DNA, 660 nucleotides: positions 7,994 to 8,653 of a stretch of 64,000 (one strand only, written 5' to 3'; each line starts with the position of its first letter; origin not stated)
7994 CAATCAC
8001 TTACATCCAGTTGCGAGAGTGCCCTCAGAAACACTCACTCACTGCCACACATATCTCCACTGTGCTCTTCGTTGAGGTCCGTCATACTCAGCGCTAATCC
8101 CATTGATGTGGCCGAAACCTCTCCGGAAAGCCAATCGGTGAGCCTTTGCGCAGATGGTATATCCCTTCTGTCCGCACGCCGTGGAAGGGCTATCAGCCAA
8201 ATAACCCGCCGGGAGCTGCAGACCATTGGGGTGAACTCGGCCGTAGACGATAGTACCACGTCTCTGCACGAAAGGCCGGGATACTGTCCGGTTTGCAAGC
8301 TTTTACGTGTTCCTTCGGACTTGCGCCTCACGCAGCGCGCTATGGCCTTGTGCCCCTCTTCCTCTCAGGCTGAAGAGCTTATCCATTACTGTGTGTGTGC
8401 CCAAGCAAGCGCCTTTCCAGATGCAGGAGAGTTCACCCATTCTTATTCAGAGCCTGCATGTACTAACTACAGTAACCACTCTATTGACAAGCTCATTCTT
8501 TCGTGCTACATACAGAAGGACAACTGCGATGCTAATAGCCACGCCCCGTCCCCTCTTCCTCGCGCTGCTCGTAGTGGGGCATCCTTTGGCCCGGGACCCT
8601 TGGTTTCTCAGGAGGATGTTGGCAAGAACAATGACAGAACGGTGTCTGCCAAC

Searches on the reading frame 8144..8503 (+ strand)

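Call 69: search_protein_families(library=pfam, proteins=[window:8144-8503:+], max_evalue=10)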
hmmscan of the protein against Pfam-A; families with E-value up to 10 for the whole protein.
window:8144-8503:+ (120 aa): 1 family
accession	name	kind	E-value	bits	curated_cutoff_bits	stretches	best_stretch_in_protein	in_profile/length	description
PF23499.1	YnfU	-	0.22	11.9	27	0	48-75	19-46/49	YnfU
